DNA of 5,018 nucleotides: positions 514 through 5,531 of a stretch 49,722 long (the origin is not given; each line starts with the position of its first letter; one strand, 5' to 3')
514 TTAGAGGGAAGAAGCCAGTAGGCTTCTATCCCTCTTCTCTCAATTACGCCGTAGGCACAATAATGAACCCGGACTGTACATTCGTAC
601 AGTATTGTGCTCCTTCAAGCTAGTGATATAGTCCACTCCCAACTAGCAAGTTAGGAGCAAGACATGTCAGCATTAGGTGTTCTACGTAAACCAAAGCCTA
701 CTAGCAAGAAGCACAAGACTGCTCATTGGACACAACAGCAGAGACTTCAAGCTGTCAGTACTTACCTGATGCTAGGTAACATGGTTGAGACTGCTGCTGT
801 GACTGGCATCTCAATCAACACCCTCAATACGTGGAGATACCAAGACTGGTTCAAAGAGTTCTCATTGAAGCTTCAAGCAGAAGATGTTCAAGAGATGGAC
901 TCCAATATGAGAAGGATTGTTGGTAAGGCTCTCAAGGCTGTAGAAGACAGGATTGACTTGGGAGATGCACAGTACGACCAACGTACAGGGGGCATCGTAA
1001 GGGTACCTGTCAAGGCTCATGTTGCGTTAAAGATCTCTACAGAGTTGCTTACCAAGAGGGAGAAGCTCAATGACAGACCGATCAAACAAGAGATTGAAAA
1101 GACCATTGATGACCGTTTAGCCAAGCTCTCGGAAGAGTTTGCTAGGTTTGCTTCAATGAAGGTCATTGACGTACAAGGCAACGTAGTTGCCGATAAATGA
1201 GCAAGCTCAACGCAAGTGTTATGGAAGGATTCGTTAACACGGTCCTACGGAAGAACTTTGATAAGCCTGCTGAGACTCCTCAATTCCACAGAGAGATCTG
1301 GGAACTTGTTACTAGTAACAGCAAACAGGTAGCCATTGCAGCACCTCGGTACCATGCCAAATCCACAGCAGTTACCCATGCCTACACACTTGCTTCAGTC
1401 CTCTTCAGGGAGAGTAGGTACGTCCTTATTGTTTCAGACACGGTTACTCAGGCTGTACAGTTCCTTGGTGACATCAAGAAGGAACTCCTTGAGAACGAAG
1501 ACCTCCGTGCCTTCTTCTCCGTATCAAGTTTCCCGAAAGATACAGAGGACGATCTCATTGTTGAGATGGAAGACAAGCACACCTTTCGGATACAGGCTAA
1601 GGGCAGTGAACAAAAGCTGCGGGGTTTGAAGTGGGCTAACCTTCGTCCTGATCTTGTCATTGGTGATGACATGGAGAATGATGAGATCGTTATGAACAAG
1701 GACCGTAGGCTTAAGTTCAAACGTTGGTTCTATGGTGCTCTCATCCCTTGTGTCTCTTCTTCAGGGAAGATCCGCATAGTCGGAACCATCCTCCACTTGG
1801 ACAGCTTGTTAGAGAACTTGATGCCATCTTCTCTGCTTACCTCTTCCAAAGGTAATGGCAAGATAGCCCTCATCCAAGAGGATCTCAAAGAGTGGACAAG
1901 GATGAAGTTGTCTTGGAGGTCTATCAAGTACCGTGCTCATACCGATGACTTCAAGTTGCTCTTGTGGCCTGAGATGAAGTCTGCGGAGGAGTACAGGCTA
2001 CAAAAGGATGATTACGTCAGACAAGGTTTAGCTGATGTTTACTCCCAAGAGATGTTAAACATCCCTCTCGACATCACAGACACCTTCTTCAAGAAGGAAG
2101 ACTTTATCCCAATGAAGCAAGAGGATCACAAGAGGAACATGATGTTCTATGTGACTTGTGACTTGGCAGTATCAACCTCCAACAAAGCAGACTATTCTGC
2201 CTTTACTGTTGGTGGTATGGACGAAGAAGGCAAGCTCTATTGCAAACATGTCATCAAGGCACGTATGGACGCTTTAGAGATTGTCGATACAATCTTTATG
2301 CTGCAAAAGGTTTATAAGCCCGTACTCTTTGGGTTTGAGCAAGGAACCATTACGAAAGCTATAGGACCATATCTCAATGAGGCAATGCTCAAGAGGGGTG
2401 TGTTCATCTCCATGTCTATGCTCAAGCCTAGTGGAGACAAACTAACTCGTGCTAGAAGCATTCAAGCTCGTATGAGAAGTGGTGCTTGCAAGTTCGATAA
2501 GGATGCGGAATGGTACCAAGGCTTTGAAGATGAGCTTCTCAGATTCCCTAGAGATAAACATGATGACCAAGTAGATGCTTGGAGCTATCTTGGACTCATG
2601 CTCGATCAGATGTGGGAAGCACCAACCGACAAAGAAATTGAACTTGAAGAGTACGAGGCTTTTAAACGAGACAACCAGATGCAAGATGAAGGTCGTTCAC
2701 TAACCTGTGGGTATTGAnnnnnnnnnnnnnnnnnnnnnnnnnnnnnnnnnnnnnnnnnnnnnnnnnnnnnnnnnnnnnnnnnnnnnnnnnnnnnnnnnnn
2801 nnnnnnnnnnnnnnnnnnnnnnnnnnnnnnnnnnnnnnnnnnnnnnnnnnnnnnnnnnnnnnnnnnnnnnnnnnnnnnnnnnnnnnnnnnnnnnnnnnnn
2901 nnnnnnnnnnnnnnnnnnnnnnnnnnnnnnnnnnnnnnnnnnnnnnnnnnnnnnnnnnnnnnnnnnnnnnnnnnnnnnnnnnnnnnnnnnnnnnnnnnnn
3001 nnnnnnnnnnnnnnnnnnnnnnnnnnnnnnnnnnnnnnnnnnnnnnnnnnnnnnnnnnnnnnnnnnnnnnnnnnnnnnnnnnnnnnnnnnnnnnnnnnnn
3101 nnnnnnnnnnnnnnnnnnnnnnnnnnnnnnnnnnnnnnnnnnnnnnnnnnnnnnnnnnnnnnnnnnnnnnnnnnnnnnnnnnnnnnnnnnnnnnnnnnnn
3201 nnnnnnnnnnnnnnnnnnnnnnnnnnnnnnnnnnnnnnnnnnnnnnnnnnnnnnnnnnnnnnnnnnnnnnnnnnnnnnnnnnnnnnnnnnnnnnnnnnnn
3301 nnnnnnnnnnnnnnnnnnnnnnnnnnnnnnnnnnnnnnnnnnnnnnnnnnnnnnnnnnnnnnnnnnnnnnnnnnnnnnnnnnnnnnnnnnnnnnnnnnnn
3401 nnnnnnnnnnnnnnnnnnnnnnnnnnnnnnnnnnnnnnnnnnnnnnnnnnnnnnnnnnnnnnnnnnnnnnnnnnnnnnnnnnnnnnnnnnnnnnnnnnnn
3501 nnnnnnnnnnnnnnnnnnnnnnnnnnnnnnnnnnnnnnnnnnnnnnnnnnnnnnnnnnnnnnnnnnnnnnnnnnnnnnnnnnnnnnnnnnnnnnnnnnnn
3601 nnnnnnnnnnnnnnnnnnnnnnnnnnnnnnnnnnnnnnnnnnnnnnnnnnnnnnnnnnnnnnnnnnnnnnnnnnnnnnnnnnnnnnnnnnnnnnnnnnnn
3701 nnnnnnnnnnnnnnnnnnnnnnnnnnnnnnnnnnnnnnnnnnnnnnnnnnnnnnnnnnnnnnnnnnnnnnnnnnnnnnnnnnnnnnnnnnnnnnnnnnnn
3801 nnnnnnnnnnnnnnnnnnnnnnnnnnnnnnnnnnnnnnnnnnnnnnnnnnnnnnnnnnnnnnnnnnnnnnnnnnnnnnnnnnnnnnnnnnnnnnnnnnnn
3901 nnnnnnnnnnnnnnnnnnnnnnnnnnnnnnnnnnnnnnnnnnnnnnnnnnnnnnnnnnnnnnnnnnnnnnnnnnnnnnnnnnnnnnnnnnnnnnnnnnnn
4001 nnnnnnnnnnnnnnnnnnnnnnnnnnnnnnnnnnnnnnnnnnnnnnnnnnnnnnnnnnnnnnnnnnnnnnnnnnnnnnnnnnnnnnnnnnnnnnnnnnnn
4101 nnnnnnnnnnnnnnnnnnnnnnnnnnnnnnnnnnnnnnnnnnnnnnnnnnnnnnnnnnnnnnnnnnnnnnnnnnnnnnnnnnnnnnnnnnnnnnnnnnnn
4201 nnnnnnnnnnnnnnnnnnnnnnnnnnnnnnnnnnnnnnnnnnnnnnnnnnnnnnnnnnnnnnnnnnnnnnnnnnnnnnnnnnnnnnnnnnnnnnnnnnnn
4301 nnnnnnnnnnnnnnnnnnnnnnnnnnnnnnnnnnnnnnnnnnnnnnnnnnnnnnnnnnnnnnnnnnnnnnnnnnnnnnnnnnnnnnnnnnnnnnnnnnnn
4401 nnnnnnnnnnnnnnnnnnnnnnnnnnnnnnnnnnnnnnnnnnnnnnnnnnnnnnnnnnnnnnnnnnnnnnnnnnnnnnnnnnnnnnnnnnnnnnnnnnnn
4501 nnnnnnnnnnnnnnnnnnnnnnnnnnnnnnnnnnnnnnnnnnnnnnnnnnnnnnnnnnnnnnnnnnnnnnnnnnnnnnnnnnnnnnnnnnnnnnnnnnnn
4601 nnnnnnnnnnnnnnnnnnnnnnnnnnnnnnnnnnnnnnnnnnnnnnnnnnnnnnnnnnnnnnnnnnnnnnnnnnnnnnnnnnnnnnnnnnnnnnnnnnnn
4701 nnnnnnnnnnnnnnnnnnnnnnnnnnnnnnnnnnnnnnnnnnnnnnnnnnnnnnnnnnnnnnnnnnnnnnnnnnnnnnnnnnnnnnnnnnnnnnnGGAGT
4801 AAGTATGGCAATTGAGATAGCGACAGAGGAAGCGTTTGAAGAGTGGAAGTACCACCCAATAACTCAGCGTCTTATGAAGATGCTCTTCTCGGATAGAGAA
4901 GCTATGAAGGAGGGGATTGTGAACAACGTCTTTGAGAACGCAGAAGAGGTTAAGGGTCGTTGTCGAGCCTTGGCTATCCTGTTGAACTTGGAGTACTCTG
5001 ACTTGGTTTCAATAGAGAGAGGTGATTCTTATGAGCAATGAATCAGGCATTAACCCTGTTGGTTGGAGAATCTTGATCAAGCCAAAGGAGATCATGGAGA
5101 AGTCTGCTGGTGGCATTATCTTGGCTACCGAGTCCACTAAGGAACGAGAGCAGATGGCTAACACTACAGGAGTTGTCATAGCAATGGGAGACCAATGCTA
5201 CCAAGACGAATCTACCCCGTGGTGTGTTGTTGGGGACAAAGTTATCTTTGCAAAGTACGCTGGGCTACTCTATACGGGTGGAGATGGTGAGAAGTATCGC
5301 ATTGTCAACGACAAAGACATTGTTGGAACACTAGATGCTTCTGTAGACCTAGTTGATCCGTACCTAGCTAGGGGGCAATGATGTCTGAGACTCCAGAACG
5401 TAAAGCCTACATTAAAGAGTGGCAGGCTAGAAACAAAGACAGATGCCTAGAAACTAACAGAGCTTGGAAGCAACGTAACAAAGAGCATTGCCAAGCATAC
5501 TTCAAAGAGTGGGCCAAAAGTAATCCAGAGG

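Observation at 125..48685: Genome-wide over-represented perfect palindrome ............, nearly always translated Val-Thr-Ser-Asn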

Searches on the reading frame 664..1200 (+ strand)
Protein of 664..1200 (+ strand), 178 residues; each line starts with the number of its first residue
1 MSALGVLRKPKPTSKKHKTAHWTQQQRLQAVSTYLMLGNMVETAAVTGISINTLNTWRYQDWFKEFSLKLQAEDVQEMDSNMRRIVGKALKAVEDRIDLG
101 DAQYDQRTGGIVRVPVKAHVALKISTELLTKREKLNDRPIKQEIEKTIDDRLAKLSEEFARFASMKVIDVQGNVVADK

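Call 18: search_protein_families(library=phrogs, proteins=[window:664-1200:+], max_evalue=0.001)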
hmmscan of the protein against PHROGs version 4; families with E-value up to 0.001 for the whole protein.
window:664-1200:+ (178 aa): 0 families

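Call 23: search_protein_families(library=pfam, proteins=[window:664-1200:+], max_evalue=0.01)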
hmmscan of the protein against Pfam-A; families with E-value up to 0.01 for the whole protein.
window:664-1200:+ (178 aa): 1 family
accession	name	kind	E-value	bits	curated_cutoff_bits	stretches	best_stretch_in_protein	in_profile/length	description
PF01527.26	HTH_Tnp_1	-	0.00075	20.1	24.1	1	18-80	3-65/75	Transposase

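Call 104: search_protein_families(library=ncbifam, proteins=[window:664-1200:+], max_evalue=0.05)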
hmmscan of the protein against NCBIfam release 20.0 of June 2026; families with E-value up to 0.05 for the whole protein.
window:664-1200:+ (178 aa): 0 families

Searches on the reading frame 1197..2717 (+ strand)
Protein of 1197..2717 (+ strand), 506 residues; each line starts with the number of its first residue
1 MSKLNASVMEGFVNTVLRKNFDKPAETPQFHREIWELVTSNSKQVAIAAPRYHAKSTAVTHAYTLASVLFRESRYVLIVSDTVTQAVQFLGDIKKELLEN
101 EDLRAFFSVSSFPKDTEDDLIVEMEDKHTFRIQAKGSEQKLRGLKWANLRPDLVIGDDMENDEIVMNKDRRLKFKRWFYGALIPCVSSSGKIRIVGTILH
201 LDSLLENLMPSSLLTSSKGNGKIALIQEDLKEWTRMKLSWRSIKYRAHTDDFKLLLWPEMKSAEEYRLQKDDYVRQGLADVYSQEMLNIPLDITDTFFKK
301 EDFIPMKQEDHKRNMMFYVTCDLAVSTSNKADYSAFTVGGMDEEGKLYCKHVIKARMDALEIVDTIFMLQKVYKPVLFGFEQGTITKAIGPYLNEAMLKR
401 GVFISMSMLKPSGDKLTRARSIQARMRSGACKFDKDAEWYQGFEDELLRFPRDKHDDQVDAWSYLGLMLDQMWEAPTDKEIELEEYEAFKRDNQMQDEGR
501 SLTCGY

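Call 10: find_related_loci(query=window:1197-2717:+, collection=viral_contigs, flank=10000)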
Query window:1197-2717:+ (506 aa) in viral_contigs; peptide patterns used: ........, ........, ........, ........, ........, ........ (x = any residue, [..] = any of these).
112 stretches matched a pattern; 110 encode a relative of the query (tblastn E <= 1e-3); the best 80 are kept; 80 distinct loci.
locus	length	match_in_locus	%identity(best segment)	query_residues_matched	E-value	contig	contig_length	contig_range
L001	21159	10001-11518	85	1-506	0e+0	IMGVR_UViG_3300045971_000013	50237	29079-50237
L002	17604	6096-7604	85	2-506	0e+0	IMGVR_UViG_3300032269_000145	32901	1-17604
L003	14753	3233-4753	84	1-506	0e+0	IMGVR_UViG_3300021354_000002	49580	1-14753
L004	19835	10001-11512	85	1-506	0e+0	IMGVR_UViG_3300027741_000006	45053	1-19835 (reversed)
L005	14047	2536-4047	84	1-506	0e+0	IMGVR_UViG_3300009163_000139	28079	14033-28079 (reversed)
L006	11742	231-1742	84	1-506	0e+0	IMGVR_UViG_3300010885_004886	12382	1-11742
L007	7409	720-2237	83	1-506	0e+0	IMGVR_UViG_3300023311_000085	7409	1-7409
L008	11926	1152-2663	84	1-506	0e+0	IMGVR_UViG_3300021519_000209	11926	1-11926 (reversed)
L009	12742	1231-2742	84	1-506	0e+0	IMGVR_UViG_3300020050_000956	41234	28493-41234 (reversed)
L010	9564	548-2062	84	1-506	0e+0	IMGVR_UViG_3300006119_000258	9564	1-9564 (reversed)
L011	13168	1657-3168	84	1-506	0e+0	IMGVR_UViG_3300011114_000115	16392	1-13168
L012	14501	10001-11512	81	1-506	0e+0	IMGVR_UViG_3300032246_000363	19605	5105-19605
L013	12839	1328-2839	84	1-506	0e+0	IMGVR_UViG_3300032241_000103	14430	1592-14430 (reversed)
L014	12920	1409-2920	83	1-506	0e+0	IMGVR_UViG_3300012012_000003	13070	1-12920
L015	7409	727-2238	84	1-506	0e+0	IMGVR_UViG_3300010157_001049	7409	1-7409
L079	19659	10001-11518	68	1-506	0e+0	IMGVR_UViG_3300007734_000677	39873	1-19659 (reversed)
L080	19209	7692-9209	67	1-506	0e+0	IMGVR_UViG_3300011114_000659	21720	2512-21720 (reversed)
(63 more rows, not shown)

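Call 31: search_dna_similar(query=window:1197-2717:+, collection=phages, mode=protein, max_rows=30)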
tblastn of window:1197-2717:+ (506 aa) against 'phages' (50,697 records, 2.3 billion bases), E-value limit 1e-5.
Records with a match: 623; places in all: 624; records where one place covers at least 80% of the query: 344.
Best place of each record, by identity: <60% 623.
By first word of the organism name: Pseudomonas 178; Ralstonia 93; Vibrio 58; Brucella 41; Bacteroides 21; Bacteriophage 19; Klebsiella 17; Pectobacterium 14; Paenibacillus 13; Bacillus 12; and 48 more.
By host as written in the record: - 84; Pseudomonas aeruginosa 78; Ralstonia solanacearum 65; Pseudomonas aeruginosa PA14 17; Brucella abortus S19 14; Pseudomonas aeruginosa ATCC 27853 12; Paenibacillus larvae 11; Pseudomonas aeruginosa PAO1 11; and 193 more.
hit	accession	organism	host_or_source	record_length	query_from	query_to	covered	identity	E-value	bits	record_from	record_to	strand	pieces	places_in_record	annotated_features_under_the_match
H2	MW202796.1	Caudoviricetes sp.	Manatee Spring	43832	3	506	100%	46.4%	2e-149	478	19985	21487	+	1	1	terminase large subunit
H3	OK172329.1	Alcaligenes phage vB_Af_QDWS535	Alcaligenes faecalis 10106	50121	119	506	77%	51.8%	2e-124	406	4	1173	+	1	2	terminase large subunit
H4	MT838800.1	Bacteriophage sp.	human fecal samples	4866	27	461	86%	29.7%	2e-39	158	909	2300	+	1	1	record has no annotation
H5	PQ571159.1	Pseudomonas phage Forsyth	Pseudomonas aeruginosa PA14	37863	30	500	93%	27.3%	1e-31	135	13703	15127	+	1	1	terminase large subunit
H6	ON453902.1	Clostridium phage Villandry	Enterocloster clostridioformis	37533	26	461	86%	28.5%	5e-35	145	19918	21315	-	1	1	terminase large subunit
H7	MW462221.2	Campylobacter phage CAM-P21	Campylobacter coli CAN 10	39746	40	461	83%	29.2%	6e-30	130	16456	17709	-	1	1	hypothetical protein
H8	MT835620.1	Bacteriophage sp.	human fecal samples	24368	3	461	91%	26.6%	4e-31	134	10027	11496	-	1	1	record has no annotation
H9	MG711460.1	Faecalibacterium phage FP_Mushu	Faecalibacterium prausnitzii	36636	3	461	91%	26.6%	5e-31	134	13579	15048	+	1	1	terminase large subunit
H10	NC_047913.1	Faecalibacterium phage FP_Mushu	Faecalibacterium prausnitzii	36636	3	461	91%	26.6%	5e-31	134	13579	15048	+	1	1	terminase large subunit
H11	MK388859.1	Klebsiella phage ST405-OXA48phi1.1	Klebsiella pneumoniae ST405-OXA48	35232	36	461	84%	28.6%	7e-29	127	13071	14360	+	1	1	putative large terminase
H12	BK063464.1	Mushuvirus mushu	Oscillospiraceae sp. ER4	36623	3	461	91%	26.5%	4e-31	134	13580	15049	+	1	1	terminase large subunit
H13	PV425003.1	Pseudomonas phage vB_PaeM_GXNNB6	Pseudomonas aeruginosa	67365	30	468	87%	27.4%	3e-32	137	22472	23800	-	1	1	hypothetical protein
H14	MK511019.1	Pseudomonas phage vB_Pae_CF53c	Pseudomonas aeruginosa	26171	30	468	87%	27.4%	6e-32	136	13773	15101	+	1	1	hypothetical protein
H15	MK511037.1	Pseudomonas phage vB_Pae_BR141d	Pseudomonas aeruginosa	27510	30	468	87%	27.4%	6e-32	136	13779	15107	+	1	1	hypothetical protein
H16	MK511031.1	Pseudomonas phage vB_Pae_BR52b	Pseudomonas aeruginosa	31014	30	468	87%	27.4%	6e-32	136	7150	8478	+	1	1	hypothetical protein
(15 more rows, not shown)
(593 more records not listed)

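Call 110: search_protein_families(library=pfam, proteins=[L079:5992-6264:-, L080:7280-7696:+], max_evalue=0.05)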
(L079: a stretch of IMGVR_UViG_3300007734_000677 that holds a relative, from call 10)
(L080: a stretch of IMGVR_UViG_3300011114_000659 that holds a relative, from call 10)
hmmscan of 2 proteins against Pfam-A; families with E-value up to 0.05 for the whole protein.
L079:5992-6264:- (91 aa): 1 family
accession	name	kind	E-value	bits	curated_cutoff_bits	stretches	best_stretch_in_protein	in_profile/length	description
PF19846.4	DUF6321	-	5.1e-25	88.3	28.5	1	17-89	1-72/72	Domain of unknown function (DUF6321)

L080:7280-7696:+ (139 aa): 0 families

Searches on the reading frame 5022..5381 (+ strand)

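Call 18: search_protein_families(library=phrogs, proteins=[window:5022-5381:+], max_evalue=0.001)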
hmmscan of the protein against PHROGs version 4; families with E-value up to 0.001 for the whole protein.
window:5022-5381:+ (119 aa): 1 family
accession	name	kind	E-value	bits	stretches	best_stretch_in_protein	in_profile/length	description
phrog_3188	-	other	5.2e-21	75.3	1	10-104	3-94/96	co-chaperonin GroES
